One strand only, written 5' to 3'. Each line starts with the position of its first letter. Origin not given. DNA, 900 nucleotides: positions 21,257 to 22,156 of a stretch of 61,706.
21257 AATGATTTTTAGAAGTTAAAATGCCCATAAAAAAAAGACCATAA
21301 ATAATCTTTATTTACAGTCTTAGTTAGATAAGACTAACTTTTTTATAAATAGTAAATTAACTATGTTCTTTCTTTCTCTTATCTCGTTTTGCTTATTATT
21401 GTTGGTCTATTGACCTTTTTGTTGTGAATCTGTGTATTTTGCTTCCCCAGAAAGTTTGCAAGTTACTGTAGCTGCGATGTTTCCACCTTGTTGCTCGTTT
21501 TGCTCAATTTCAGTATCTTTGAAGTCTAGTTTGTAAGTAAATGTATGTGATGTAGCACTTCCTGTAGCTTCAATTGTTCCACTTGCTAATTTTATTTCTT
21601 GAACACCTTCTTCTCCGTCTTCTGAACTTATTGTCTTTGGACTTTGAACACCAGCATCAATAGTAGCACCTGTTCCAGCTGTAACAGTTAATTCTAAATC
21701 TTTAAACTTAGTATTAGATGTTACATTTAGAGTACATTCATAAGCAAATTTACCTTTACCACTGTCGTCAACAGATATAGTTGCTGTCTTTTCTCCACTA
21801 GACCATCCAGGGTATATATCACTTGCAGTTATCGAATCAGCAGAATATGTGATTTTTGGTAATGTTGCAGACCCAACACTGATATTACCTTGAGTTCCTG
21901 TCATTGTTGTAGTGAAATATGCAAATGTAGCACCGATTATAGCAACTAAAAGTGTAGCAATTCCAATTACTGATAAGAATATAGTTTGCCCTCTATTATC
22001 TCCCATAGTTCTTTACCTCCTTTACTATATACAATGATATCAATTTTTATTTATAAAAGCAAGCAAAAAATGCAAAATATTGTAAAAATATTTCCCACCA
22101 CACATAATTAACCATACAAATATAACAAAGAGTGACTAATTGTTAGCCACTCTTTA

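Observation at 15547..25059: Ten-gene locus built on one beta-sandwich module with TasA/camelysin-type (SipW-dependent-like) signals, but no signal peptidase in the window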

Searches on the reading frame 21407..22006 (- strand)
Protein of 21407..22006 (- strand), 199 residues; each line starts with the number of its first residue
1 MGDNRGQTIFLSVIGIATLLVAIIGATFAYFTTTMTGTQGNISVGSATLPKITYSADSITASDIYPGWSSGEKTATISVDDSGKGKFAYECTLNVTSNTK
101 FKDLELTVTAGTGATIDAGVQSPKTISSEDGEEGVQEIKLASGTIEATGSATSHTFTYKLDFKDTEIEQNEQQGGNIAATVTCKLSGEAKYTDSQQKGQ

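Call 3: search_protein_families(library=ncbifam, proteins=[window:21407-22006:-], max_evalue=1)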
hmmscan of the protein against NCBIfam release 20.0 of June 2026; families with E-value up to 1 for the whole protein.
window:21407-22006:- (199 aa): 0 families

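Call 4: search_protein_families(library=pfam, proteins=[window:21407-22006:-], max_evalue=1)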
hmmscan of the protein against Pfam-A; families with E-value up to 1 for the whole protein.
window:21407-22006:- (199 aa): 2 families
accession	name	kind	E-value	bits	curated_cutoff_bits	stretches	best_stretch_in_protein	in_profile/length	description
PF12389.13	Peptidase_M73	-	0.089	13.1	22.5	1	149-181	153-185/196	Camelysin metallo-endopeptidase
PF23958.1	DUF7287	-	0.11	13.5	27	1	3-118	1-119/157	Family of unknown function (DUF7287)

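Call 9: find_encoding_contigs(protein=window:21407-22006:-, flank=10000, max_places=10)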
Protein window:21407-22006:- (199 aa): 1 contig read that carries it; 1 place shown.
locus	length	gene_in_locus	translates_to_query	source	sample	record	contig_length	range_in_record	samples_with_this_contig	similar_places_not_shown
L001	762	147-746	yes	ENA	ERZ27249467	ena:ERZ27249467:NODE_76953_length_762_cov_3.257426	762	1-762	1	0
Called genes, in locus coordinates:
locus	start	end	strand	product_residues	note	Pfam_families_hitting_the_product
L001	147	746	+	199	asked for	-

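Call 12: find_homologous_proteins(query=window:21407-22006:-, max_evalue=0.001)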
Query window:21407-22006:- (199 aa): 472 proteins with E <= 0.001 among 825 candidates; the best 120 are listed.
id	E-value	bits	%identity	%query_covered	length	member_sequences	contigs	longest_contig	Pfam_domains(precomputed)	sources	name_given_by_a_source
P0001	5.3e-120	416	100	100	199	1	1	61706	-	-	-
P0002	1.2e-76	274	71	97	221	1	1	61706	-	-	-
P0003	1.2e-51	193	65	83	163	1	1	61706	-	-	-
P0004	3.3e-48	182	59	81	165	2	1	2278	-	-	-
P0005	3.9e-36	142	47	99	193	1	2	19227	-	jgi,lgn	-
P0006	5.0e-36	142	44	99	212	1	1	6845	-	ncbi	-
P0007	9.2e-36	141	48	96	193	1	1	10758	-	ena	-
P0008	2.9e-35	140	47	96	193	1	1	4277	-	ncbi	-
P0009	3.0e-35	140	48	96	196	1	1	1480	-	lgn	-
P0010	3.2e-35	139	47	96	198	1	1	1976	-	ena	-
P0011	3.2e-35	139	45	97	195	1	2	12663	-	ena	-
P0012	3.7e-35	139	44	98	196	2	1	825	-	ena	-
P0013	6.7e-35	138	48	93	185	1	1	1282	-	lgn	-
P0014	6.9e-35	138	46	96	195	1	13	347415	-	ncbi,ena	-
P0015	8.2e-35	138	46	96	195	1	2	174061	-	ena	-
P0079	1.9e-32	130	46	96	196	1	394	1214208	-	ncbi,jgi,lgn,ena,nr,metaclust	ncbi:unknown [Clostridium sp. CAG:628]|jgi:hypothetical protein|nr:unknown [Clostridium sp. CAG:628]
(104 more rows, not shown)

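Call 13: find_encoding_contigs(protein=P0079, flank=10000, max_places=4)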
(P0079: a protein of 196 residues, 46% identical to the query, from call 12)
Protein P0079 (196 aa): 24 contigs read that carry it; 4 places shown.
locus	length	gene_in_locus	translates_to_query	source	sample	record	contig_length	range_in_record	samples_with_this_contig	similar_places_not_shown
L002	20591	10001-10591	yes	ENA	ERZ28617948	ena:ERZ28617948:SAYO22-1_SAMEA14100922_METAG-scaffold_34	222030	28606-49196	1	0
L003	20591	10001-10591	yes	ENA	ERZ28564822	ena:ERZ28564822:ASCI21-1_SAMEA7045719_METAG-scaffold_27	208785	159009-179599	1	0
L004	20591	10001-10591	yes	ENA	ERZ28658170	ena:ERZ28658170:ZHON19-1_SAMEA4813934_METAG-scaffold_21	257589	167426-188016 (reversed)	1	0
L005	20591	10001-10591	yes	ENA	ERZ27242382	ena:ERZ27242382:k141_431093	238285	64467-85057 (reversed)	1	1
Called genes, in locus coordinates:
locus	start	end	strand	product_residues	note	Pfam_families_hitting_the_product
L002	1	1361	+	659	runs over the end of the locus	PF22745:Nlig-Ia, PF01653:DNA_ligase_aden, PF03120:OB_DNA_ligase, PF03119:DNA_ligase_ZBD (weak), PF12826:HHH_2, PF14520:HHH_5, PF00633:HHH (weak), PF00533:BRCT, +1 more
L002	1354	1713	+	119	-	-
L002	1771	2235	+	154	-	-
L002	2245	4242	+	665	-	PF00990:GGDEF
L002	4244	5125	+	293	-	PF03631:Virul_fac_BrkB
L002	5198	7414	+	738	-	-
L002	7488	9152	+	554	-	-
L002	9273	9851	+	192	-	-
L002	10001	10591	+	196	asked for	-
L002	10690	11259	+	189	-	-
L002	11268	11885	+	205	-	-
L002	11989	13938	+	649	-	PF27449:LtaS_N, PF00884:Sulfatase, PF01663:Phosphodiest (weak)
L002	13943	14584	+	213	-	-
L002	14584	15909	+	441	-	PF01171:ATP_bind_3, PF11734:TilS_C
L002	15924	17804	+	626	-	PF06480:FtsH_ext, PF00004:AAA, PF07728:AAA_5 (weak), PF17862:AAA_lid_3, PF01434:Peptidase_M41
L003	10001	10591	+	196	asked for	-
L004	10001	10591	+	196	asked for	-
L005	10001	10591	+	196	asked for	-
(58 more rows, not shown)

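Call 14: find_encoding_contigs(protein=P0006, flank=10000, max_places=3)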
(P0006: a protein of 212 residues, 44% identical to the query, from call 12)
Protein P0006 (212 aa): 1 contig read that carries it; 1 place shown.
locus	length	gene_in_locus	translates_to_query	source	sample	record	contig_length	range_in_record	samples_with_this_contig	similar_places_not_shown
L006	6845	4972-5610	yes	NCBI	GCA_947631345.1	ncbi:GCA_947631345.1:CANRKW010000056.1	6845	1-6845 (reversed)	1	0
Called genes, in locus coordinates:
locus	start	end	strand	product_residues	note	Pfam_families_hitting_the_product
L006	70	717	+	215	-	-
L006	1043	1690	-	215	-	PF13707:RloB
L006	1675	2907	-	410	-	PF13304:AAA_21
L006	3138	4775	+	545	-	-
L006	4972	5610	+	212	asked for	-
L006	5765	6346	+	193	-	-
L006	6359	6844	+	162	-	?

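Call 16: find_encoding_contigs(protein=P0004, flank=10000, max_places=5)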
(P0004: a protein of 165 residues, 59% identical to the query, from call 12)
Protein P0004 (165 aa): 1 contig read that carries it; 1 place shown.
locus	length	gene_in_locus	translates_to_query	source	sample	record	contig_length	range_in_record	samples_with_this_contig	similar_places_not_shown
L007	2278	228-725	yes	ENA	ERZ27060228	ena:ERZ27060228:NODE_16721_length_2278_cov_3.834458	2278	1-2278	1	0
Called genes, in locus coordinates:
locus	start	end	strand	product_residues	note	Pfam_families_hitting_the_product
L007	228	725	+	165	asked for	-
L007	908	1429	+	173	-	-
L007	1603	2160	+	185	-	-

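Call 17: search_solved_structures(query=A2, max_evalue=10, show_alignments=3)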
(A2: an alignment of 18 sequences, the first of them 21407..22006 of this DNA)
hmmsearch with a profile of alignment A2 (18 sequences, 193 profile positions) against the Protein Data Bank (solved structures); distinct sequences matched with E-value up to 10: 6.
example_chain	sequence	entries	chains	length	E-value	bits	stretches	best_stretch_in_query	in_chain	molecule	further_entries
5vl3_Q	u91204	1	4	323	0.018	18.2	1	45-187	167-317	B-cell receptor CD22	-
5vkj_A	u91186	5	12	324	0.022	17.9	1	45-187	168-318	B-cell receptor CD22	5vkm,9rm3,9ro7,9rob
4hfo_A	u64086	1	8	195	0.46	13.5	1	78-175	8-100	Biogenic amine-binding protein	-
4o6v_A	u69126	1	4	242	0.94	12.5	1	24-71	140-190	Oxidoreductase, short-chain dehydrogenase/reductase family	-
1byy_A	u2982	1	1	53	1.7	11.6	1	157-190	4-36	PROTEIN (SODIUM CHANNEL ALPHA-SUBUNIT)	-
2l5f_A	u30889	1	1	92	2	11.4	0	171-191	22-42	Pre-mRNA-processing factor 40 homolog A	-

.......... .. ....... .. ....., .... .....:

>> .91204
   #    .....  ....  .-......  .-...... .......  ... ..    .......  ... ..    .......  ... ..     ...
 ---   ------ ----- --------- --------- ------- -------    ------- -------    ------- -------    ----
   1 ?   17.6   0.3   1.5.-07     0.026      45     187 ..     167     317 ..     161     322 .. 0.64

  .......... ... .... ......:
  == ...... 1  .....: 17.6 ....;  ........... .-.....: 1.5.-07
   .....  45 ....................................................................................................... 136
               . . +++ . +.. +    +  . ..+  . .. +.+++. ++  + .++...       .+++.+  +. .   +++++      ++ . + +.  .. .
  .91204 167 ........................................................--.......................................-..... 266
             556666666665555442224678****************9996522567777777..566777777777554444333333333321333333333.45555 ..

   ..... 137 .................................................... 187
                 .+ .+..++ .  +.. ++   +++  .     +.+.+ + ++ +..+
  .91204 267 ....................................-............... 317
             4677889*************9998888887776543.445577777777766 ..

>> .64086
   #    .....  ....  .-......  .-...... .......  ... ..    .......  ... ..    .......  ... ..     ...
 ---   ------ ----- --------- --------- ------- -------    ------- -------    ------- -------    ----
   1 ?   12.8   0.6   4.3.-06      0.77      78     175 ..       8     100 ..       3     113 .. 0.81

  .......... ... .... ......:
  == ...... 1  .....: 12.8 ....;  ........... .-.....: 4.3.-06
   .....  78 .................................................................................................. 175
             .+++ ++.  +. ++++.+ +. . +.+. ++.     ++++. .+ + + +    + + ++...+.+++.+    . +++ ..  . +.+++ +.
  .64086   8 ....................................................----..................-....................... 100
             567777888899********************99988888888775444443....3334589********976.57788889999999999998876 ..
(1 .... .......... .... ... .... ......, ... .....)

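Call 25: find_related_loci(query=A3, collection=genome_contigs, flank=10000)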
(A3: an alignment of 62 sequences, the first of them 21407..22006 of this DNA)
Query A3 (199 aa) in genome_contigs; peptide patterns used: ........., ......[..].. (x = any residue, [..] = any of these).
216 stretches matched a pattern; 163 encode a relative of the query (tblastn E <= 1e-3); the best 80 are kept; 79 distinct loci.
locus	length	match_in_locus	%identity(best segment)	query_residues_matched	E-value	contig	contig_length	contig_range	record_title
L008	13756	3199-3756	45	1-198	2e-43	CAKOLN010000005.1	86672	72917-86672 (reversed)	MAG: uncultured Bacilli bacterium isolate REFINED_METABAT215_TOP10_CONTIGS_1500_ASSEMBLY_K77_MERGED__Hadza_MoBio_hadza-A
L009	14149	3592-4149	44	1-198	9e-43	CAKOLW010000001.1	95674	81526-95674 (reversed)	MAG: uncultured Bacilli bacterium isolate REFINED_METABAT215_TOP10_CONTIGS_1500_ASSEMBLY_K77_MERGED__Hadza_MoBio_hadza-E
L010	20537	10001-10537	46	1-191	1e-42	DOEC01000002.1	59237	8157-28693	MAG TPA_asm: Bacillota bacterium isolate UBA11492 contig_809, whole genome shotgun sequence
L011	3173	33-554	46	1-191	1e-41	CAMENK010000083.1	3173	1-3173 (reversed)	MAG: uncultured Firmicutes bacterium isolate SRR15057922_bin.23_metaWRAP_v1.3_MAG genome assembly, contig: ERZ10407413.1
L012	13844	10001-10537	46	1-191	4e-41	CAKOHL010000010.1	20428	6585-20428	MAG: uncultured Bacilli bacterium isolate REFINED_METABAT215_TOP10_CONTIGS_1500_ASSEMBLY_K77_MERGED__Hadza_MoBio_C-REDO_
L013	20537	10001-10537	46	1-191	8e-41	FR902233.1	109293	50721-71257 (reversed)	Clostridium sp. CAG:628 genomic scaffold, scf54, whole genome shotgun sequence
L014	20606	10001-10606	44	1-196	6e-39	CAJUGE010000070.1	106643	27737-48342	MAG TPA_asm: uncultured Bacilli bacterium isolate MGBC139354 genome assembly, contig: MGBC139354.70, whole genome shotgu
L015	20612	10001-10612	44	1-198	3e-38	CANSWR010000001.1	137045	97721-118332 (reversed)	MAG TPA_asm: uncultured Firmicutes bacterium isolate SRR15510241_bin.26_metawrap_v1.3_MAG genome assembly, contig: NODE.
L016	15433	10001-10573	43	1-185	7e-37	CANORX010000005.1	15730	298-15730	MAG TPA_asm: uncultured Clostridia bacterium isolate SRR15604510_bin.30_metawrap_v1.3_MAG genome assembly, contig: NODE.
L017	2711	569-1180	40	1-198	2e-34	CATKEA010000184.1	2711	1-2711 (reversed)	MAG: uncultured Bacilli bacterium isolate iMGMC-980_1678881718 genome assembly, contig: MegahitA5_379747, whole genome s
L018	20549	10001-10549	39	1-197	3e-32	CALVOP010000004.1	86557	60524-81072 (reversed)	MAG: uncultured Bacilli bacterium isolate BRZ_EP__bin79 genome assembly, contig: BRZ_EP__NODE_575_length_86557_cov_15.60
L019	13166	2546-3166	40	1-198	1e-31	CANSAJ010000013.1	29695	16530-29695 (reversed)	MAG TPA_asm: uncultured Firmicutes bacterium isolate SRR15510223_bin.34_metawrap_v1.3_MAG genome assembly, contig: NODE.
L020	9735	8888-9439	41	1-197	3e-31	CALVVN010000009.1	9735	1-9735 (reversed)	MAG: uncultured Bacilli bacterium isolate E08__bin87 genome assembly, contig: E08__k127_4093298, whole genome shotgun se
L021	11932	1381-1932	36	1-198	5e-30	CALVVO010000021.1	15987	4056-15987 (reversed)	MAG: uncultured Bacilli bacterium isolate BRZ_DA__bin2 genome assembly, contig: BRZ_DA__NODE_4097_length_15987_cov_7.093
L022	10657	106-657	37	1-198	4e-30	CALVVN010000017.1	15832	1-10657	MAG: uncultured Bacilli bacterium isolate E08__bin87 genome assembly, contig: E08__k127_3169726, whole genome shotgun se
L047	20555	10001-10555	37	1-184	1e-20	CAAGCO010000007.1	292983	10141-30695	MAG TPA_asm: Bacilli bacterium, isolate HGM10772, WGS project CAAGCO010000000 data, contig: SRS476120_52_k119_56323, who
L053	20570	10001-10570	36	1-188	2e-18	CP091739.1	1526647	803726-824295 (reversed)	MAG: Clostridium sp. isolate nC27_bin.11.fa chromosome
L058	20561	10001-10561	35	1-185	3e-18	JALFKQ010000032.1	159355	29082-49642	MAG: Mycoplasmatota bacterium isolate SUG767 k141_254606, whole genome shotgun sequence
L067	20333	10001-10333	41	1-99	1e-14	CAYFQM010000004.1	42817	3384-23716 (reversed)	MAG TPA_asm: uncultured Clostridium sp. isolate ERP107106_co1_276 genome assembly, contig: NODE_729_length_42817_cov_6.4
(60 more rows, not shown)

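Call 26: predict_structure(alignment_id=A3)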
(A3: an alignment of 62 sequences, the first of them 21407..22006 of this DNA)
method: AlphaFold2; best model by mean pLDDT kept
length: 199 residues; sequences in the alignment: 62
mean_pLDDT: 81.2   pTM: 0.64
mean pLDDT of the five models: 81.2, 79.2, 78.9, 77.7, 72.8
residues with pLDDT >= 90: 71; 70-90: 84; 50-70: 40; < 50: 4
segments of 3 or more residues with pLDDT < 50: 197-199
pLDDT, mean of each block of 10 residues (from residue 1): 64 85 80 58 62 91 91 93 83 90 91 91 79 75 87 94 86 90 78 51
secondary structure, 60 per line:
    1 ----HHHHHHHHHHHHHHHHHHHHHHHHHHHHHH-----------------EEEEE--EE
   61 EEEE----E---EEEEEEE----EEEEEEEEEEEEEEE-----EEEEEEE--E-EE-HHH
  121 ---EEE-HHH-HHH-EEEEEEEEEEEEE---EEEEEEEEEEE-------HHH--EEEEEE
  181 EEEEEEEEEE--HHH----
elements in order: H5-34 E52-56 E59-64 E73-79 E84-98 E104-110 E124-126 E136-148 E152-162 E175-190

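Call 29: fold_search(model_id=the predicted structure, library=pdb)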
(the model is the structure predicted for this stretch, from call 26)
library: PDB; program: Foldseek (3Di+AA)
matches with E <= 10: 1590; with E <= 0.001: 1
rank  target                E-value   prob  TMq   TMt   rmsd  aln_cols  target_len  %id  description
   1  3jwn_G                9.1e-04  0.98  0.26  0.32   7.4       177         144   12  Complex of FimC, FimF, FimG and FimH (released 2010-06-16)
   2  5iqm_A                1.1e-03  0.99  0.30  0.39   6.3       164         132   10  Crystal structure of the E. coli type 1 pilus subunit FimG (engineered variant with substitution Q134E; N-terminal Fim (released 2016-07-06)
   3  8iq9_B                1.6e-03  0.94  0.24  0.12  14.9       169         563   12  Crystal structure of trimeric K2-2 TSP in complex with tetrasaccharide and octasaccharide (released 2024-02-21)
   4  9ifr                  2.1e-03  1.00  0.35  0.52   6.3       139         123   16  CLIPPER domain from the Gram-negative fibrillar adhesin "B9T28_05395 (released 2025-11-26)
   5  2df7_Q                2.2e-03  0.99  0.32  0.18   8.3       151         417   10  Crystal structure of infectious bursal disease virus VP2 subviral particle (released 2006-06-27)
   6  5iqo_A                2.5e-03  0.97  0.28  0.35   7.3       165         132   10  Crystal structure of the E. coli type 1 pilus subunit FimG (engineered variant with substitutions Q134E and S138E; N-t (released 2016-07-06)
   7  2df7_E                2.5e-03  0.54  0.20  0.11  23.9       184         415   10  Crystal structure of infectious bursal disease virus VP2 subviral particle (released 2006-06-27)
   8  2df7_S                3.0e-03  0.99  0.32  0.19   8.1       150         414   10  Crystal structure of infectious bursal disease virus VP2 subviral particle (released 2006-06-27)
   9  2df7_L                3.0e-03  0.98  0.31  0.18   8.5       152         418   10  Crystal structure of infectious bursal disease virus VP2 subviral particle (released 2006-06-27)
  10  2df7_A                3.4e-03  0.47  0.20  0.12  24.5       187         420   11  Crystal structure of infectious bursal disease virus VP2 subviral particle (released 2006-06-27)
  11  2df7_O                3.6e-03  0.60  0.21  0.12  24.0       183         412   10  Crystal structure of infectious bursal disease virus VP2 subviral particle (released 2006-06-27)
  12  2df7_K                3.6e-03  0.51  0.20  0.12  23.8       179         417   10  Crystal structure of infectious bursal disease virus VP2 subviral particle (released 2006-06-27)
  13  2df7_J                3.9e-03  0.97  0.30  0.18   8.5       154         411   10  Crystal structure of infectious bursal disease virus VP2 subviral particle (released 2006-06-27)
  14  2df7_R                4.6e-03  0.97  0.30  0.18   8.6       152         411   10  Crystal structure of infectious bursal disease virus VP2 subviral particle (released 2006-06-27)
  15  3p6b_A                4.6e-03  0.69  0.22  0.23  15.6       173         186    9  The crystal structure of CelK CBM4 from Clostridium thermocellum (released 2011-08-24)
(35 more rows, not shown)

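Call 30: search_protein_families(library=pfam, alignment_id=A3, max_evalue=1)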
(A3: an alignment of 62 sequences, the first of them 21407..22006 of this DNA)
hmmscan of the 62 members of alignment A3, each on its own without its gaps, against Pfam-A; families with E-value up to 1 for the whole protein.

A. member 1, window:21407-22006:- (199 aa): 2 families
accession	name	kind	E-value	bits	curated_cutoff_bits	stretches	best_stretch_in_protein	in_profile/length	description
PF12389.13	Peptidase_M73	-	0.089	13.1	22.5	1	149-181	153-185/196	Camelysin metallo-endopeptidase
PF23958.1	DUF7287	-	0.11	13.5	27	1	3-118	1-119/157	Family of unknown function (DUF7287)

B. families by the number of members that match (of 62 scanned): 37 families (the first 25 are shown)
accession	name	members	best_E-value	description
PF12389.13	Peptidase_M73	24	0.00014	Camelysin metallo-endopeptidase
PF14683.12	CBM-like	9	0.0021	Polysaccharide lyase family 4, domain III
PF16573.10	CLP1_N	3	0.1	N-terminal beta-sandwich domain of polyadenylation factor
PF23489.1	V-ATPase_su_f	3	0.25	V-type proton ATPase subunit f-like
PF00781.29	DAGK_cat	2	0.0038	Diacylglycerol kinase catalytic domain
PF18675.7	HepII_C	2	0.0083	Heparinase II C-terminal domain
PF09624.15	DUF2393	2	0.022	Protein of unknown function (DUF2393)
PF23958.1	DUF7287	2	0.093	Family of unknown function (DUF7287)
PF21601.3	GldM_2nd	2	0.19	GldM second domain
PF24964.1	DUF7769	2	0.25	Domain of unknown function (DUF7769)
PF25549.1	DUF7927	1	0.0017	Domain of unknown function (DUF7927)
PF10123.14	Mu-like_Pro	1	0.0041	Mu-like prophage I protein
PF02706.20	Wzz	1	0.0056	Chain length determinant protein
PF11021.13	DUF2613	1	0.011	Protein of unknown function (DUF2613)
PF20096.4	DUF6486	1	0.035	Family of unknown function (DUF6486)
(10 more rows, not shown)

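Call 31: search_protein_families(library=ncbifam, alignment_id=A3, max_evalue=1)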
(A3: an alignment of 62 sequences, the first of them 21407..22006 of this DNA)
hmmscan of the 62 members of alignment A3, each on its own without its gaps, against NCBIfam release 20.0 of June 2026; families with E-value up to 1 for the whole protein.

A. member 1, window:21407-22006:- (199 aa): 0 families

B. families by the number of members that match (of 62 scanned): 15 families
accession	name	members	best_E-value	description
NF042931.1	SAG1386_EF1546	10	0.064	SAG1386/EF1546 family surface-associated protein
NF007632.0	PRK10294.1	4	0.0034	6-phosphofructokinase II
TIGR04088.1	cognate_SipW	3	0.0017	SipW-dependent-type signal peptide-containing protein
NF011816.0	PRK15288.1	3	0.027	putative minor fimbrial subunit StfG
TIGR03931.1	T7SS_Rv3446c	2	0.00078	type VII secretion-associated protein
TIGR04263.1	SasC_Mrp_aggreg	2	0.1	SasC/FmtB family protein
NF002731.0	PRK02645.1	1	0.0027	NAD(+) kinase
NF007044.0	PRK09497.1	1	0.027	spermidine/putrescine ABC transporter permease PotB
NF011002.0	PRK14428.1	1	0.082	acylphosphatase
TIGR03067.1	Planc_TIGR03067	1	0.11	TIGR03067 domain-containing protein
TIGR04430.1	OM_asym_MlaD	1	0.11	outer membrane lipid asymmetry maintenance protein MlaD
NF041865.1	EpsU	1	0.14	exopolysaccharide biosynthesis GT2 family glycosyltransferase EpsU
NF038118.1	PEP_CTERM_CCXG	1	0.2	CCXG family PEP-CTERM protein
TIGR04090.1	exp_by_SipW_IV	1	0.28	BsaA family SipW-dependent biofilm matrix protein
TIGR03050.1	PS_I_psaK_plant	1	0.39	photosystem I reaction center PsaK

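Call 39: search_protein_representatives(alignment_id=A3)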
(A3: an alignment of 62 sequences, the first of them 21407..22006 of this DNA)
Query: 62 sequences, 195 profile positions. Proteins with E-value up to 0.001 (for the whole library): 3954; up to 1e-10: 1269; up to 1e-30: 57. The best 150 are listed.
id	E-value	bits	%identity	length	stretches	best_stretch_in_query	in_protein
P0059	4.2e-88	310.6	-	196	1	1-194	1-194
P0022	7.1e-79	280.5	-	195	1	1-193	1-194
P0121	7.9e-75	267.3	-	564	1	1-194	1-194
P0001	2.5e-68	246.1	-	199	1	1-188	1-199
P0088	2.1e-66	239.8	-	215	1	1-193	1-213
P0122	1.4e-64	233.9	-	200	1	1-194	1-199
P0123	9.7e-62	224.6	-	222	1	1-194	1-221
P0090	1.4e-61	224.1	-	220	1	1-194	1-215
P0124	9.6e-60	218.1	-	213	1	1-194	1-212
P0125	7.7e-58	211.9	-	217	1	1-194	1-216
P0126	3.1e-55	203.4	-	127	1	1-126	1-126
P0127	4.8e-54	199.5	-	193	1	1-194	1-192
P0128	2.9e-53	196.9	-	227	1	1-190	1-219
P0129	3.6e-50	186.8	-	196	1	3-192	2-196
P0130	1.2e-49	185.1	-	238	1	1-190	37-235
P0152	3.0e-36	141.4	-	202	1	3-184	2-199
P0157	3.8e-35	137.8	-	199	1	1-194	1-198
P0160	1.5e-34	135.9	-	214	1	1-179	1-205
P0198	1.5e-26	109.7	-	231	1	2-174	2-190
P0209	1.6e-25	106.4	-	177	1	6-174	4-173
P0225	1.0e-23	100.5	-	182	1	4-179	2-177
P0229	1.3e-23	100.2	-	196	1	1-172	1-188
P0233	4.1e-23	98.5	-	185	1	5-174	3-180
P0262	2.2e-21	92.9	-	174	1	7-168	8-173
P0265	2.3e-21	92.8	-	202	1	4-171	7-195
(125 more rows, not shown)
